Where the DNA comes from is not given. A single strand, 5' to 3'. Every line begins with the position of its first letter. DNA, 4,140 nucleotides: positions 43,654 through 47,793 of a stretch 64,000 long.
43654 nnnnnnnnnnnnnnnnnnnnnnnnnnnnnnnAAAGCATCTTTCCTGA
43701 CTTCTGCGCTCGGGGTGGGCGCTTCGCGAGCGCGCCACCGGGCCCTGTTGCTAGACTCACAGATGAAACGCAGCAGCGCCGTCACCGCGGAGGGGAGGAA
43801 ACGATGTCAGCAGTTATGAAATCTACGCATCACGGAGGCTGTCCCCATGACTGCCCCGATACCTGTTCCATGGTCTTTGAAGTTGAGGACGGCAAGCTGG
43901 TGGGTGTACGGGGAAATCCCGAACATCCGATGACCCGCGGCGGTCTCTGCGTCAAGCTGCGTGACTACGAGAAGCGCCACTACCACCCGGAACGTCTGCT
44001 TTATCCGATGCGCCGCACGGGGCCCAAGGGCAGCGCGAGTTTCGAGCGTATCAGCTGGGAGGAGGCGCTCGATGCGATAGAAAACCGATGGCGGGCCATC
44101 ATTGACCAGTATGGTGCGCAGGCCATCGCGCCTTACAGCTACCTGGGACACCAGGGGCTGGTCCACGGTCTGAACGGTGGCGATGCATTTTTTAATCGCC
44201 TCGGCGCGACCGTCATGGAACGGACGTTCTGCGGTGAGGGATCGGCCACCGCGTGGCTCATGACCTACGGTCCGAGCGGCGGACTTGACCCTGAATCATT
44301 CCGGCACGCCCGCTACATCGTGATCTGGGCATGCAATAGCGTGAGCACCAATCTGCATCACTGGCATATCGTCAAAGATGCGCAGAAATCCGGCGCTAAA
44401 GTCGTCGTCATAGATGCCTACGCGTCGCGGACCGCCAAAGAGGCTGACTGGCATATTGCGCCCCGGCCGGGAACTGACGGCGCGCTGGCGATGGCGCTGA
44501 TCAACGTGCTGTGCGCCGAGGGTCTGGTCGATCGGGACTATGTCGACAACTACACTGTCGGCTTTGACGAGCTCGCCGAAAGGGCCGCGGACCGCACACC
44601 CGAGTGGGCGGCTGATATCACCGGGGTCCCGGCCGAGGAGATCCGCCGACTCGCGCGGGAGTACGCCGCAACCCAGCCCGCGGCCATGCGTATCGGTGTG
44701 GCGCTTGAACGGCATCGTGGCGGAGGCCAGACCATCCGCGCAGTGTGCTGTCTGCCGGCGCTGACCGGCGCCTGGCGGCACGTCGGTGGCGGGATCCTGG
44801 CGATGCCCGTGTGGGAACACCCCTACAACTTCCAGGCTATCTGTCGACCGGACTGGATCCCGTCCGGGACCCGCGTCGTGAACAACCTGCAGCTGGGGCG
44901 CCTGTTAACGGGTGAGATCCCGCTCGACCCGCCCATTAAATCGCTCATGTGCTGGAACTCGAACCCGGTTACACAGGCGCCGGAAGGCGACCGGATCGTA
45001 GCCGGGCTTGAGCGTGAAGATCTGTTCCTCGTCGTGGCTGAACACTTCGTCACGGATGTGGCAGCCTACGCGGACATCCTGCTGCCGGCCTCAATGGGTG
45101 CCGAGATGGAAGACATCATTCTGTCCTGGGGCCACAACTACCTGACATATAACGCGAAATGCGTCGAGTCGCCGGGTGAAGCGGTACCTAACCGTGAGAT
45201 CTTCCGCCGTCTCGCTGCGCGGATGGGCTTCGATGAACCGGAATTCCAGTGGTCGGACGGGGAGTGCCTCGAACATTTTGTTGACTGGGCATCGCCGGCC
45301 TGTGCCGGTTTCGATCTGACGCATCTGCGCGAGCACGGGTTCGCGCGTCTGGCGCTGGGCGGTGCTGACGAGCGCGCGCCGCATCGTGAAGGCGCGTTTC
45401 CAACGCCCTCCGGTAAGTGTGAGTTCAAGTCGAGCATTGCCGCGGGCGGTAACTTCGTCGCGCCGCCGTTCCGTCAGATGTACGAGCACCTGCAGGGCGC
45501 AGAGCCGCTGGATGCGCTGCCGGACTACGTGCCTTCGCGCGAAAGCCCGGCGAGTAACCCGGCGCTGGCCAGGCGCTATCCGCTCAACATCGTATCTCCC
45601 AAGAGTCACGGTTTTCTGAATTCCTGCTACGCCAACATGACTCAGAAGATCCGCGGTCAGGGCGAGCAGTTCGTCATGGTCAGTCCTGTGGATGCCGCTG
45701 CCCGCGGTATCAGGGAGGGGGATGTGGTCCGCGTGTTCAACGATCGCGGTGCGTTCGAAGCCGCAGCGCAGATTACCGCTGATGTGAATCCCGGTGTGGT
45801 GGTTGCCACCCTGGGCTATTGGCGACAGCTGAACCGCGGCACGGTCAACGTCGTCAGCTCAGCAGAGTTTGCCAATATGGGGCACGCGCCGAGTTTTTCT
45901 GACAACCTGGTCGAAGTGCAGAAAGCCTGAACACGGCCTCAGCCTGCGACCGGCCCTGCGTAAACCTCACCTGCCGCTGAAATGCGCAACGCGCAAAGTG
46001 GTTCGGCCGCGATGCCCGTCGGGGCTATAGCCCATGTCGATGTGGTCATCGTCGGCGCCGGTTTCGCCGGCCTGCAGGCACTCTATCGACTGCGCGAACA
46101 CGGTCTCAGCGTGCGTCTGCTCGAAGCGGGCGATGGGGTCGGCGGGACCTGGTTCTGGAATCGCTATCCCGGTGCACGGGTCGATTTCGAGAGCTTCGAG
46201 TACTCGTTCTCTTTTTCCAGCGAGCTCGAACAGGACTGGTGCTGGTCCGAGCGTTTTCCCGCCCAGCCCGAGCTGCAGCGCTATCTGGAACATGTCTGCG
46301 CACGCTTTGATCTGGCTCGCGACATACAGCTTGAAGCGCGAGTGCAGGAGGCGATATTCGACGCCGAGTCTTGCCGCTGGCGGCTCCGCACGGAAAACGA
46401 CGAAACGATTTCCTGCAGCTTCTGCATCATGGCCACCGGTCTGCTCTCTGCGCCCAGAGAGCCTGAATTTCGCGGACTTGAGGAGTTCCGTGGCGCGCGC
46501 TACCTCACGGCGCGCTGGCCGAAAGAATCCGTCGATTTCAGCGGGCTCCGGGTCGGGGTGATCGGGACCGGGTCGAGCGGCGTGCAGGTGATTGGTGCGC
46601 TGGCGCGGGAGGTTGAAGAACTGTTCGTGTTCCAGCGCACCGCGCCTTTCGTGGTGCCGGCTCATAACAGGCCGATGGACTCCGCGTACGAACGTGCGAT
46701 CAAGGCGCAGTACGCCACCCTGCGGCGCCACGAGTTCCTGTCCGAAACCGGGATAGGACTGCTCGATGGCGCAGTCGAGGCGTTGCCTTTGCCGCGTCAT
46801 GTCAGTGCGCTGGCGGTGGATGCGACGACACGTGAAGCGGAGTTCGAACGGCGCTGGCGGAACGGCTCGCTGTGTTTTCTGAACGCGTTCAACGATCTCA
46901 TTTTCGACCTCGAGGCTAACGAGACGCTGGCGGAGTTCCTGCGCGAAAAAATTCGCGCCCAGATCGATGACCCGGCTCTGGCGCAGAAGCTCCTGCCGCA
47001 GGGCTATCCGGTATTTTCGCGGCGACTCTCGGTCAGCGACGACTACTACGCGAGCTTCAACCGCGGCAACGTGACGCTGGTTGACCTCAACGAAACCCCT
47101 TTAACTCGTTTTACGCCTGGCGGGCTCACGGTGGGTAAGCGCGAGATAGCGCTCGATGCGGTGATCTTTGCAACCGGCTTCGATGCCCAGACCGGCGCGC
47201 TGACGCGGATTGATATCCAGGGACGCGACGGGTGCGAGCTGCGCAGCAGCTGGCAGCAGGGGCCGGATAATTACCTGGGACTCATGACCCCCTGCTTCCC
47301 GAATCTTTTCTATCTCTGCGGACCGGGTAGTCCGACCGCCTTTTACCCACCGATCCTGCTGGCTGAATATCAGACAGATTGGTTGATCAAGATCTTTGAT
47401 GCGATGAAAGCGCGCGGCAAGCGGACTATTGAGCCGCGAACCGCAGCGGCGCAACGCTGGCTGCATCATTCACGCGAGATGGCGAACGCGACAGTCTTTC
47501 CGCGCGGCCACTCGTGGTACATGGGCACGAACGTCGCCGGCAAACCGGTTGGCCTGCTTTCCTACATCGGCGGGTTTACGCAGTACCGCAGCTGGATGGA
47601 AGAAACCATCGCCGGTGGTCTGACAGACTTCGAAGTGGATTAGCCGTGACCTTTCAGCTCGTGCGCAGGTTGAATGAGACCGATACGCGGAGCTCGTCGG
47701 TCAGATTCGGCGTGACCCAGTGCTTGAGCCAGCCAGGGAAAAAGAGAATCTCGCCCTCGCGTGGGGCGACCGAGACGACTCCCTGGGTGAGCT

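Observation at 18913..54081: Four paralogous Baeyer-Villiger-type monooxygenases in 36 kb, all with the same non-canonical fingerprint (His replaced by Leu/Phe)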

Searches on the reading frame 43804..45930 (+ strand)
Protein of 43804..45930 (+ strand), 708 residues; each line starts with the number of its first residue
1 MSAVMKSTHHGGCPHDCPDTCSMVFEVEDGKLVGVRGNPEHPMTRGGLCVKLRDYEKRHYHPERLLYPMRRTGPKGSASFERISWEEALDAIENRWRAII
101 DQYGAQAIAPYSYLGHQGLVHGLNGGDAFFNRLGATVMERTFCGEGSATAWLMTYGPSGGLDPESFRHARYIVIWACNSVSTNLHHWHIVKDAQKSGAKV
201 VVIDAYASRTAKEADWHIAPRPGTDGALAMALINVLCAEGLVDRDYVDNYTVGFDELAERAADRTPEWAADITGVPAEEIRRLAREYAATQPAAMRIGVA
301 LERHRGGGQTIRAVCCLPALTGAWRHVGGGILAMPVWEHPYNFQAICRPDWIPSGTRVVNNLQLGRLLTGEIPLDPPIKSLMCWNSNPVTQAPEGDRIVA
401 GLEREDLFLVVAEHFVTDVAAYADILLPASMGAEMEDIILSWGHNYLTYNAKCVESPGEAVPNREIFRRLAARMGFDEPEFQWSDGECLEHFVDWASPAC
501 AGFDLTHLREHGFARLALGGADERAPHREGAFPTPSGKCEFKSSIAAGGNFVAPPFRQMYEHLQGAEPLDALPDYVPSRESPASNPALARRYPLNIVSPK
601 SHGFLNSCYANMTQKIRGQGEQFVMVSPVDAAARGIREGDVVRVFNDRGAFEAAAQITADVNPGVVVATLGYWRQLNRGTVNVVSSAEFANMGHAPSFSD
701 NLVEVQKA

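Call 18: search_protein_families(library=pfam, proteins=[window:43804-45930:+], max_evalue=0.00001)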
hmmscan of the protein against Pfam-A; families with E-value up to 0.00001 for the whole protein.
window:43804-45930:+ (708 aa): 3 families
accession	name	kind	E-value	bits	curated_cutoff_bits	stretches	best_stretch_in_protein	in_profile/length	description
PF00384.28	Molybdopterin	-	7.9e-37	127.5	24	1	64-472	1-352/353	Molybdopterin oxidoreductase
PF01568.27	Molydop_binding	-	1.8e-22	79.9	26.8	1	595-699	2-107/110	Molydopterin dinucleotide binding domain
PF04879.21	Molybdop_Fe4S4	-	2.7e-09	37.3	22.7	1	12-53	7-47/55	Molybdopterin oxidoreductase Fe4S4 domain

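Call 41: search_protein_families(library=ncbifam, proteins=[window:43804-45930:+], max_evalue=0.00001)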
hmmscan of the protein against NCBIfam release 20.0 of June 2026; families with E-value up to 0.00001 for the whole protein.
window:43804-45930:+ (708 aa): 23 families
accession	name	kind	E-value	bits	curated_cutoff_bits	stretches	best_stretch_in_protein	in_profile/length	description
TIGR02166.1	dmsA_ynfE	subfamily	1.2e-91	308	777.7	2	262-708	329-794/794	DMSO/selenate family reductase complex A subunit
TIGR01591.1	Fdh-alpha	equivalog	1.5e-76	258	666.25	3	13-334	3-321/672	formate dehydrogenase subunit alpha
NF041885.1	selenate_YnfE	exception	3e-70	237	1675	1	8-679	48-768/805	selenate/tellurate reductase subunit YnfE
NF041884.1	selenate_YnfF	exception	7.1e-69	232.5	1650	2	12-489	49-571/798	selenate/tellurate reductase subunit YnfF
NF011566.1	PRK14990.1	exception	2.5e-63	214.3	1600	1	12-707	62-813/814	dimethylsulfoxide reductase subunit A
NF012032.0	PRK15488.1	equivalog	1.2e-62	212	694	2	17-329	51-360/759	thiosulfate reductase PhsA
TIGR00509.1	bisC_fam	subfamily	8.4e-59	199.6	1017.55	3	74-331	65-344/772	molybdopterin guanine dinucleotide-containing S/N-oxide reductase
TIGR03479.1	DMSO_red_II_alp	subfamily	8.9e-58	196.1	984.75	3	49-250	105-306/913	molybdopterin-dependent oxidoreductase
NF047855.1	AssmNtatRedNasC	equivalog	2.8e-47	161.4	1100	2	11-325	23-337/708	assimilatory nitrate reductase catalytic subunit NasC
NF011682.0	PRK15102.1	equivalog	5.7e-39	133.9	909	2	174-331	234-397/829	trimethylamine-N-oxide reductase TorA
TIGR02164.1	torA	equivalog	1.3e-35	122.8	1465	2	174-331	230-393/824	trimethylamine-N-oxide reductase TorA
NF041323.1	Nitr_red_NasA_Halo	equivalog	7.6e-33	113.9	1000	1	31-325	19-306/673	assimilatory nitrate reductase NasA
TIGR01553.1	formate-DH-alph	equivalog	8.7e-30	103.2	814.2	2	186-253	239-306/1009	formate dehydrogenase-N subunit alpha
NF041783.2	mnquin_red_QrcB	equivalog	6.4e-29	100.6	440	1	17-477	60-506/695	menaquinone reductase molybdopterin-binding-like subunit QrcB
TIGR02693.1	arsenite_ox_L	equivalog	6.7e-28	97.1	359.05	3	622-678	725-781/806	arsenate reductase (azurin) large subunit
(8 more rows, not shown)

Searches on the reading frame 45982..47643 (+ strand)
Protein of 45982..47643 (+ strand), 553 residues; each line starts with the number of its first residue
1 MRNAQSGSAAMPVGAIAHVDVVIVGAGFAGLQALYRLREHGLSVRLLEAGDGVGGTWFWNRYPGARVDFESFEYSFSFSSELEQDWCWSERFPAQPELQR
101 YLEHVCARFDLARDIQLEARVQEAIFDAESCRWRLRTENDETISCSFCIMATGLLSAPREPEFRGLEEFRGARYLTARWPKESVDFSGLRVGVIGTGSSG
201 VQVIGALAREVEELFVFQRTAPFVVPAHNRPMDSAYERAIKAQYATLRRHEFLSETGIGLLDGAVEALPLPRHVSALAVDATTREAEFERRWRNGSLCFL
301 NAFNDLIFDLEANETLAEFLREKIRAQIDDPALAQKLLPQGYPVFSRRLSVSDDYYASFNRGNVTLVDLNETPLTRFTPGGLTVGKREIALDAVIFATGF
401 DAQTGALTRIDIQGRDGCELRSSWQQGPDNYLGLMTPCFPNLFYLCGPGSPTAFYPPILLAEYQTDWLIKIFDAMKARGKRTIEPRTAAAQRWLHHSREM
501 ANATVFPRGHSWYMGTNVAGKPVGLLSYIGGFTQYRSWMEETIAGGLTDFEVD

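Call 7: search_protein_families(library=pfam, proteins=[window:45982-47643:+])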
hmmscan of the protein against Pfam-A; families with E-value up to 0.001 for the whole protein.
window:45982-47643:+ (553 aa): 12 families
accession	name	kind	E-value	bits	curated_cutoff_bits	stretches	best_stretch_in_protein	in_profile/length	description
PF07992.20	Pyr_redox_2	-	1.1e-15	58.2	26.1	1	20-243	2-196/291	Pyridine nucleotide-disulphide oxidoreductase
PF13738.12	Pyr_redox_3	-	1.8e-14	54.1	30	1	22-221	1-197/305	Pyridine nucleotide-disulphide oxidoreductase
PF00743.25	FMO-like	-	5e-13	48.8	22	1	21-236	4-228/532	Flavin-binding monooxygenase-like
PF13450.12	NAD_binding_8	-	4.8e-11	43.2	21.9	1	23-69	1-47/68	NAD(P)-binding Rossmann-like domain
PF01266.30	DAO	-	2.2e-09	37.8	27.9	1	20-58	1-40/353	FAD dependent oxidoreductase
PF05834.18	Lycopene_cycl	-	6.7e-07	29.2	23.4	0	20-60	1-45/380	Lycopene cyclase protein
PF00890.30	FAD_binding_2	-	1.2e-06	28.4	20.4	1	20-59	1-40/414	FAD binding domain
PF01946.23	Thi4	-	4.1e-06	26.6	26.2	1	16-56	15-56/235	Thi4 family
PF13454.12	NAD_binding_9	-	5.3e-06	26.9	21.8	0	22-153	1-153/155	FAD-NAD(P)-binding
PF00070.33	Pyr_redox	-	7.9e-06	26.7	22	0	21-53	2-34/82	Pyridine nucleotide-disulphide oxidoreductase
PF03486.20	HI0933_like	-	2.2e-05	24.5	50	0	20-54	2-36/244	HI0933-like protein Rossmann domain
PF01494.25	FAD_binding_3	-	6.5e-05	22.8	22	0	19-49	2-32/349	FAD binding domain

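Call 8: search_solved_structures(query=window:45982-47643:+, show_alignments=3)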
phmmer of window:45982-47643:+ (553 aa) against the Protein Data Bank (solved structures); distinct sequences matched with E-value up to 0.001: 70 (the best 60 are shown).
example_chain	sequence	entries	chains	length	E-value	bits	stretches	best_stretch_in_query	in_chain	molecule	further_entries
4ap3_A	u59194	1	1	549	1.8e-149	502.2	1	17-550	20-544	STEROID MONOOXYGENASE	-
4aos_A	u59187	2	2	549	2.4e-149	501.8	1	17-550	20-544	STEROID MONOOXYGENASE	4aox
4ap1_A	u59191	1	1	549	5.3e-149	500.7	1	17-550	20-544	STEROID MONOOXYGENASE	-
1w4x_A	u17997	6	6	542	2.6e-147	495.1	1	18-550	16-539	PHENYLACETONE MONOOXYGENASE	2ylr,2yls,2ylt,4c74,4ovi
2ylz_A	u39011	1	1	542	3e-147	494.9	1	18-550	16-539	PHENYLACETONE MONOOXYGENASE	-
4d03_A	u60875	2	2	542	5.1e-147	494.1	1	18-550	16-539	PHENYLACETONE MONOOXYGENASE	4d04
2ylw_A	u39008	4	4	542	6.2e-147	493.8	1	18-550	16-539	PHENYLACETONE MONOOXYGENASE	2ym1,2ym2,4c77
2ylx_A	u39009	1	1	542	3.6e-146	491.3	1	18-550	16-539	PHENYLACETONE MONOOXYGENASE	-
8xg8_A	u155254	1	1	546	6.5e-146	490.5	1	18-550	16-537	Phenylacetone monooxygenase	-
8xg7_A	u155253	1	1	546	1.7e-145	489.1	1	18-550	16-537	Phenylacetone monooxygenase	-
8xg9_A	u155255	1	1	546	4e-145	487.9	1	18-550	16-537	Phenylacetone monooxygenase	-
5m0z_A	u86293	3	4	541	4.5e-125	421.7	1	18-551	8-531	Cyclohexanone Monooxygenase from Thermocrispum municipale. | Cyclohexanone Monooxygenase from Thermocrispum municipale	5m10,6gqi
7v8o_A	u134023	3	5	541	6.2e-125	421.2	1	18-551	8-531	Cyclohexanone Monooxygenase from Thermocrispum municipale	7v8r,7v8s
6jdk_A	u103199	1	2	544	1.4e-124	420.1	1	19-530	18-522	Baeyer-Villiger monooxygenase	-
4rg3_A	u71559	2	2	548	6.4e-114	384.9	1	16-552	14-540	Cyclohexanone monooxygenase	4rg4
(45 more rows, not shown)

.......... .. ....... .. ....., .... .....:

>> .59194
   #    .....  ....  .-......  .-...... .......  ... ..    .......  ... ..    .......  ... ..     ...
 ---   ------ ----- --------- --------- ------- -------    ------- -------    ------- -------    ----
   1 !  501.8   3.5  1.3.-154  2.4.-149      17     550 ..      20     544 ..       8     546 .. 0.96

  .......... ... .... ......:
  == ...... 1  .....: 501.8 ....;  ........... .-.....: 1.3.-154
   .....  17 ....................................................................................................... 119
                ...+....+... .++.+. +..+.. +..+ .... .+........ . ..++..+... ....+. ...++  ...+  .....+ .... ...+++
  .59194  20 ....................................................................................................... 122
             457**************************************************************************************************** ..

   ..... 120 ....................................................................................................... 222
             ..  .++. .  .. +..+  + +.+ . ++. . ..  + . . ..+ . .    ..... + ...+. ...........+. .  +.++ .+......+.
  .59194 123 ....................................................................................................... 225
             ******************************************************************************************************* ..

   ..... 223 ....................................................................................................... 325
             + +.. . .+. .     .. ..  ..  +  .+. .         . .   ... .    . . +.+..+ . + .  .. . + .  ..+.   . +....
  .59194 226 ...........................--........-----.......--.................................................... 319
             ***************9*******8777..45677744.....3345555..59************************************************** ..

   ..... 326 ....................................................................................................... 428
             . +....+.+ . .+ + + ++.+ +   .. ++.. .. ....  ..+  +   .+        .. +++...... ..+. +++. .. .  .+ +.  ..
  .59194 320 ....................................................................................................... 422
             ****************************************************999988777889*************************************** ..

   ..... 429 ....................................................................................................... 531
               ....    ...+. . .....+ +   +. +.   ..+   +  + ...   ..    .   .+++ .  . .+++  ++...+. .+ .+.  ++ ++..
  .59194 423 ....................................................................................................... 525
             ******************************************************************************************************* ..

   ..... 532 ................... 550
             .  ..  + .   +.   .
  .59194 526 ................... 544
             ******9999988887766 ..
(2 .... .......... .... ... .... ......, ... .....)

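Call 9: find_encoding_contigs(protein=window:45982-47643:+, flank=10000, max_places=4)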
Protein window:45982-47643:+ (553 aa): no gene with exactly this product is on record in the collection.

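Call 13: find_homologous_proteins(query=window:45982-47643:+, max_evalue=1e-50)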
Query window:45982-47643:+ (553 aa): 7997 proteins with E <= 1e-50 among 8000 candidates; the best 120 are listed.
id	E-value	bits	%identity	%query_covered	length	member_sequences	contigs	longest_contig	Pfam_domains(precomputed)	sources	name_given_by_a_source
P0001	0.0e+0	1252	98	100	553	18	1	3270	PF01946.24,PF01266.31,PF00743.26,PF13450.13,PF00890.31,PF07992.21,PF00070.34,PF13738.13,PF13454.13,PF05834.19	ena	-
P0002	7.1e-234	796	63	99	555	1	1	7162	PF01266.31,PF00743.26,PF13450.13,PF07992.21,PF13738.13,PF13454.13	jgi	-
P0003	1.3e-192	660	52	97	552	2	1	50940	PF01946.24,PF01266.31,PF00743.26,PF13450.13,PF07992.21,PF00070.34,PF13738.13,PF13454.13,PF05834.19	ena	-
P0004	1.2e-183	630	52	96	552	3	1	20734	PF01266.31,PF00743.26,PF13450.13,PF07992.21,PF13738.13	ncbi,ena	-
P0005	6.7e-183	628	52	97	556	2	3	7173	PF00743.26,PF13450.13,PF07992.21,PF13738.13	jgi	jgi:cation diffusion facilitator CzcD-associated flavoprotein CzcO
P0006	1.7e-181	623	52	96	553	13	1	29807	PF01266.31,PF00743.26,PF13450.13,PF07992.21,PF13738.13,PF13454.13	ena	-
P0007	3.5e-180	619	52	96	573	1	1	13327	PF01266.31,PF13434.13,PF00743.26,PF13450.13,PF07992.21,PF13738.13,PF03486.21,PF13454.13,PF05834.19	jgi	jgi:cyclohexanone monooxygenase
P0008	1.3e-179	617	51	96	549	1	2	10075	PF01266.31,PF00743.26,PF13450.13,PF07992.21,PF13738.13,PF13454.13,PF01494.26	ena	-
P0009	5.3e-179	615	53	93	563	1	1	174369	PF01266.31,PF13434.13,PF00743.26,PF13450.13,PF07992.21,PF13738.13,PF03486.21,PF13454.13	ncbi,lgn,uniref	ncbi:NAD(P)/FAD-dependent oxidoreductase [Neobacillus pocheonensis]|uniref:flavin-containing monooxy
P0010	1.7e-178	613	51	97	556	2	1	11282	PF01266.31,PF00743.26,PF13450.13,PF00890.31,PF07992.21,PF13738.13,PF03486.21,PF13454.13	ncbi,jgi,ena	jgi:cyclohexanone monooxygenase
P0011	2.1e-178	613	52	95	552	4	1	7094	PF01266.31,PF13434.13,PF00743.26,PF13450.13,PF07992.21,PF13738.13,PF13454.13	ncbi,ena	-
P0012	3.7e-178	612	52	98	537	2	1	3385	PF01266.31,PF00743.26,PF13450.13,PF07992.21,PF13738.13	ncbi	-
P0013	4.9e-178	611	52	93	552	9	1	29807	PF01266.31,PF13434.13,PF00743.26,PF13450.13,PF07992.21,PF13738.13,PF13454.13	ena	-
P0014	5.0e-178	611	51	97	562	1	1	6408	PF01266.31,PF00743.26,PF13450.13,PF07992.21,PF13738.13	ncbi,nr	ncbi:MAG: NAD(P)/FAD-dependent oxidoreductase [Nevskia sp.]|nr:NAD(P)/FAD-dependent oxidoreductase [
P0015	9.9e-178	610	50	100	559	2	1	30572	PF01266.31,PF00743.26,PF13450.13,PF00890.31,PF07992.21,PF13738.13,PF13454.13,PF05834.19,PF01494.26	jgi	jgi:cation diffusion facilitator CzcD-associated flavoprotein CzcO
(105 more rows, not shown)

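Call 22: find_related_loci(query=window:45982-47643:+, collection=genome_contigs, flank=10000)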
Query window:45982-47643:+ (553 aa) in genome_contigs; peptide patterns used: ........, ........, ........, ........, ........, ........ (x = any residue, [..] = any of these).
209 stretches matched a pattern; 4 encode a relative of the query (tblastn E <= 1e-3); 4 distinct loci.
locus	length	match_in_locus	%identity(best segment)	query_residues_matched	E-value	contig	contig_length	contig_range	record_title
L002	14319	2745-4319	46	19-553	2e-146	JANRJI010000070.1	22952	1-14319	MAG: Hyphomicrobiaceae bacterium isolate bins.469 k141_2535772, whole genome shotgun sequence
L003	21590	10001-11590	43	15-550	1e-142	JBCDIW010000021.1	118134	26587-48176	MAG: Pseudomonadota bacterium isolate P01_H01_bin.20 k141_1150028_length_118134_cov_77.9617, whole genome shotgun sequen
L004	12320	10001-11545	37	18-535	4e-112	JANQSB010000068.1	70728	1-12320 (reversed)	MAG: Myxococcota bacterium isolate IP29b_bin.86 k99_2494492, whole genome shotgun sequence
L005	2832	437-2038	36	10-546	3e-114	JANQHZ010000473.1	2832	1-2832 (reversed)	MAG: Candidatus Binatia bacterium isolate PL24a_bin.3 k99_5644222, whole genome shotgun sequence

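Call 35: find_encoding_contigs(protein=P0002, flank=10000, max_places=3)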
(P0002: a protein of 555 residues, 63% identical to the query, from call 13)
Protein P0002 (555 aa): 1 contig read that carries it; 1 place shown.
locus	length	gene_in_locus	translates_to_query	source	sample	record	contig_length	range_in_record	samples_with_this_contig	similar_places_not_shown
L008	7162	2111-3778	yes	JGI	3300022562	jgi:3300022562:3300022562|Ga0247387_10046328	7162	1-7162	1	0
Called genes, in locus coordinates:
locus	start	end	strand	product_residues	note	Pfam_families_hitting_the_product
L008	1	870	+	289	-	?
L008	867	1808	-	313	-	PF00892:EamA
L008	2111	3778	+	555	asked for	PF00743:FMO-like, PF01266:DAO (weak), PF07992:Pyr_redox_2, PF13450:NAD_binding_8, PF13454:NAD_binding_9 (faint), PF13738:Pyr_redox_3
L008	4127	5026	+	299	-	PF00989:PAS, PF13188:PAS_8 (weak), PF13426:PAS_9, PF00990:GGDEF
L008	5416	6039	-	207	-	PF07040:DUF1326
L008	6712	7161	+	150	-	?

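Call 41: search_protein_families(library=ncbifam, proteins=[window:45982-47643:+], max_evalue=0.00001)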
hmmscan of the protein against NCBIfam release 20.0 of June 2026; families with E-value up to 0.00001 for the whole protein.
window:45982-47643:+ (553 aa): 10 families
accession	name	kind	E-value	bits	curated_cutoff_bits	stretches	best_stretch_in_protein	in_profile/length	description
NF045818.1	Neo-PentlctneDsynPtlE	equivalog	3e-76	256.8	1100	1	18-504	48-533/587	neopentalenolactone/pentalenolactone D synthase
NF040505.1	ArsO_flavin_mono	equivalog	9.3e-24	84.5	425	1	19-224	1-196/346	ArsO family NAD(P)H-dependent flavin-containing monooxygenase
NF058570.1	trimeth_mono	equivalog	3.7e-07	29.6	675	1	90-200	92-206/443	trimethylamine monooxygenase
NF005560.0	PRK07233.1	equivalog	6.8e-07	28.5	252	1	21-61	3-43/435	hypothetical protein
TIGR00292.1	TIGR00292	equivalog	1.2e-06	27.9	148.3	0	16-56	19-59/254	sulfide-dependent adenosine diphosphate thiazole synthase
TIGR03467.1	HpnE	equivalog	1.4e-06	27.9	283.05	1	21-56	1-36/430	hydroxysqualene dehydroxylase HpnE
TIGR04046.1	MSMEG_0569_nitr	hypoth_equivalog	1.9e-06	27.1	498.35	1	20-222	2-195/400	MSMEG_0569 family flavin-dependent oxidoreductase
TIGR02032.1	GG-red-SF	subfamily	4.5e-06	26.6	158.8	0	20-50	2-32/297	geranylgeranyl reductase family protein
NF009410.0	PRK12771.1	subfamily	5.7e-06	25.2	516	0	20-56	140-176/566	NAD(P)-binding protein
TIGR04018.1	Bthiol_YpdA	hypoth_equivalog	8.3e-06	24.8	339.9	0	20-208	1-172/316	YpdA family putative bacillithiol disulfide reductase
